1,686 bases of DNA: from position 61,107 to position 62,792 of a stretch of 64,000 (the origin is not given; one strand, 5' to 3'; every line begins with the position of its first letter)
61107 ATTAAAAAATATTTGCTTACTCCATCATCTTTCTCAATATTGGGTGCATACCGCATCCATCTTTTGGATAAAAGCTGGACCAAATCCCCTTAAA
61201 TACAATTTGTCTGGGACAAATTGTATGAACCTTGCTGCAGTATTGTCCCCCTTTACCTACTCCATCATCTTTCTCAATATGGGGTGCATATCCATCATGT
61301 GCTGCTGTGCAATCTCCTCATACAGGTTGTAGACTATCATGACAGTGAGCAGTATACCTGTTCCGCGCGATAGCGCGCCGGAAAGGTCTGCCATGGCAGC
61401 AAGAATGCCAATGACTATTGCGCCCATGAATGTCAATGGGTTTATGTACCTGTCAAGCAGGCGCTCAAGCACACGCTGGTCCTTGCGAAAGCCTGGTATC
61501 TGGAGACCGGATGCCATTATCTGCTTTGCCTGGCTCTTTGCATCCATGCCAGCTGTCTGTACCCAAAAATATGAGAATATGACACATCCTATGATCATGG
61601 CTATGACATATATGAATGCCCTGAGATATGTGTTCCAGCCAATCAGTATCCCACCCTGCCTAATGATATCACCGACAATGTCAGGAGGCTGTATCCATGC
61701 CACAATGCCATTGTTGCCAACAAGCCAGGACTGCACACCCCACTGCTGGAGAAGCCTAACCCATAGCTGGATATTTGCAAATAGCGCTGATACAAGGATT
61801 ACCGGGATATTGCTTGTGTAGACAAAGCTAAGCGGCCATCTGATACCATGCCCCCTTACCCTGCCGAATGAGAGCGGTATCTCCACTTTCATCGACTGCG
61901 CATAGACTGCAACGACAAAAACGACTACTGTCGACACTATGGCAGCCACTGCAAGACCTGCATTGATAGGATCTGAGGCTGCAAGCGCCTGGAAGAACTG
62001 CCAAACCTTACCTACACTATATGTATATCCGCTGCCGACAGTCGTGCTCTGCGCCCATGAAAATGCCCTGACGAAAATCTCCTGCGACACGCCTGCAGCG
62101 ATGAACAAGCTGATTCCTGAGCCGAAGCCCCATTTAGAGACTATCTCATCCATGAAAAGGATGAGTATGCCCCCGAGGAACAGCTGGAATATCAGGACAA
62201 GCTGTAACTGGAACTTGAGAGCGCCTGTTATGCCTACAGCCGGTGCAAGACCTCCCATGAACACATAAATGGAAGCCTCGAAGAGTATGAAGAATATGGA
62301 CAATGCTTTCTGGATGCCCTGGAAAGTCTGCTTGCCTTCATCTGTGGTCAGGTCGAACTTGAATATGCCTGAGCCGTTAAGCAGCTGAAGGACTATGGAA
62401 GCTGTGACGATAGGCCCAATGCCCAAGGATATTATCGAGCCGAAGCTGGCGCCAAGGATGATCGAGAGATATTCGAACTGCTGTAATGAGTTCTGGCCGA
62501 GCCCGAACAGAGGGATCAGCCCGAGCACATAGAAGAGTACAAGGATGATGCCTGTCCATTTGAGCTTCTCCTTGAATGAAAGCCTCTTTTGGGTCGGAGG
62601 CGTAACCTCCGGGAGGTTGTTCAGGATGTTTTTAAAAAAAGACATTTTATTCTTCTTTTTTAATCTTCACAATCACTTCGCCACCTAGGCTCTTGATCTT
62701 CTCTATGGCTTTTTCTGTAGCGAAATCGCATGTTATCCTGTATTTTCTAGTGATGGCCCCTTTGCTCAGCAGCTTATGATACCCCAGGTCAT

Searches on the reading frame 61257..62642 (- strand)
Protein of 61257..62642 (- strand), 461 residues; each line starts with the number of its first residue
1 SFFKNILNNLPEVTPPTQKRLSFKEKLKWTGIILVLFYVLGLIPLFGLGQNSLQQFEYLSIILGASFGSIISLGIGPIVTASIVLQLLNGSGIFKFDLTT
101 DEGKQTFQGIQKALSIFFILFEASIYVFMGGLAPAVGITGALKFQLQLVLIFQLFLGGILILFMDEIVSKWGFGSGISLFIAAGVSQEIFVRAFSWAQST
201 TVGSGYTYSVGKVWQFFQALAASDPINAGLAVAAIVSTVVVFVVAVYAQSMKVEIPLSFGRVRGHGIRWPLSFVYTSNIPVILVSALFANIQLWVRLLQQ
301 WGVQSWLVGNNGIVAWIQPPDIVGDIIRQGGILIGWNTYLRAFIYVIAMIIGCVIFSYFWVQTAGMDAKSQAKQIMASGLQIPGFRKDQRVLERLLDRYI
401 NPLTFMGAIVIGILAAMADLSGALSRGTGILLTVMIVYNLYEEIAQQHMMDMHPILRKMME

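Call 19: search_protein_families(library=pfam, proteins=[window:61257-62642:-], max_evalue=0.001)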
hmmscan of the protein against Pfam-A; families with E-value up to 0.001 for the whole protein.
window:61257-62642:- (461 aa): 2 families
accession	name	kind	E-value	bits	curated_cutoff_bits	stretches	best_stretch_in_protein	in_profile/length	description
PF00344.25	SecY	-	9.9e-65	219.3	32.2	1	69-441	1-306/306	SecY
PF10559.14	Plug_translocon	-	5.3e-05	23.3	22.1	1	35-68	1-35/35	Plug domain of Sec61p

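Call 26: find_related_loci(query=window:61257-62642:-, collection=genome_contigs, flank=3000)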
Query window:61257-62642:- (461 aa) in genome_contigs; peptide patterns used: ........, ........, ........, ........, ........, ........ (x = any residue, [..] = any of these).
600 stretches matched a pattern (row limit reached: there are more); 576 encode a relative of the query (tblastn E <= 1e-3); the best 80 are kept; 80 distinct loci.
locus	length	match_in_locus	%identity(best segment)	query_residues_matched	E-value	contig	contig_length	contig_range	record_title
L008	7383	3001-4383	97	1-461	0e+0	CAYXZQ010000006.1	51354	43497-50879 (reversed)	MAG TPA_asm: uncultured Methanosarcinales archaeon isolate SRP214966_co3_191 genome assembly, contig: NODE_478_length_51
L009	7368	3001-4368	78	1-461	0e+0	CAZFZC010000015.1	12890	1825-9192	MAG TPA_asm: uncultured Methanosarcinales archaeon isolate SRP141376_co3_451 genome assembly, contig: NODE_13374_length_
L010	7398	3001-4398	73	3-461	0e+0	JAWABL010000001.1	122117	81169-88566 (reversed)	MAG: Candidatus Woesearchaeota archaeon isolate JZ-4_201808_bins_108 JZ-4_201808_bins_108_scaffold_1, whole genome shotg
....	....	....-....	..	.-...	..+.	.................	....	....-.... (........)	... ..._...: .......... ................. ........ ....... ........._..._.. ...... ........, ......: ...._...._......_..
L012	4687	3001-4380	71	1-460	0e+0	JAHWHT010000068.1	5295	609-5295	MAG: Candidatus Woesearchaeota archaeon isolate Yap100.bin1.6 contig_25517, whole genome shotgun sequence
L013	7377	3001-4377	71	2-460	0e+0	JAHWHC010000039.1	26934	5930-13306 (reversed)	MAG: Candidatus Woesearchaeota archaeon isolate FT1_425 k127_25264557, whole genome shotgun sequence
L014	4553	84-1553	72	1-460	0e+0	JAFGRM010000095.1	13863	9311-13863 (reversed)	MAG: Candidatus Woesearchaeota archaeon isolate Zod_Metabat.828 k87_13556496, whole genome shotgun sequence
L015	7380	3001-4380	71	1-460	0e+0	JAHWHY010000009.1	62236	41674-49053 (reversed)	MAG: Candidatus Woesearchaeota archaeon isolate Yap150.bin7.227 contig-145_715, whole genome shotgun sequence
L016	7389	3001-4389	69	1-461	0e+0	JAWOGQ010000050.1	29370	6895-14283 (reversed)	MAG: Candidatus Woesearchaeota archaeon isolate BLK6-3.bin.78 k191_1291794, whole genome shotgun sequence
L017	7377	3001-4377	70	1-460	0e+0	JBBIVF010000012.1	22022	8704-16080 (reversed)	MAG: Candidatus Woesearchaeota archaeon isolate FAS170219_bin_70 NODE_2636_length_22022_cov_4.645650, whole genome shotg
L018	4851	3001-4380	71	1-460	0e+0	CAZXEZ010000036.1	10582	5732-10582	MAG TPA_asm: uncultured Methanosarcinales archaeon isolate SRP068000_co4_473 genome assembly, contig: NODE_9598_length_1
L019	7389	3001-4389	69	1-461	0e+0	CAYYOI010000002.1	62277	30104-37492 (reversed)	MAG TPA_asm: uncultured Methanosarcinales archaeon isolate SRP252850_co1_50 genome assembly, contig: NODE_570_length_622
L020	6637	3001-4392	70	3-461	0e+0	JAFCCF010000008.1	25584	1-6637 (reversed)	MAG: Candidatus Aminicenantes bacterium isolate AB_1215_Bin_51 AB_1215_Bin_51.fna_scaffold_1642, whole genome shotgun se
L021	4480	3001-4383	69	1-461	0e+0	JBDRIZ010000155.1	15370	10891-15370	MAG: Candidatus Woesearchaeota archaeon isolate MEGAHIT-group-1.614 k141_9279658, whole genome shotgun sequence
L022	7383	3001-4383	69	1-461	0e+0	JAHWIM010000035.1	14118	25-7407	MAG: Candidatus Woesearchaeota archaeon isolate YT1_562 k127_33165171, whole genome shotgun sequence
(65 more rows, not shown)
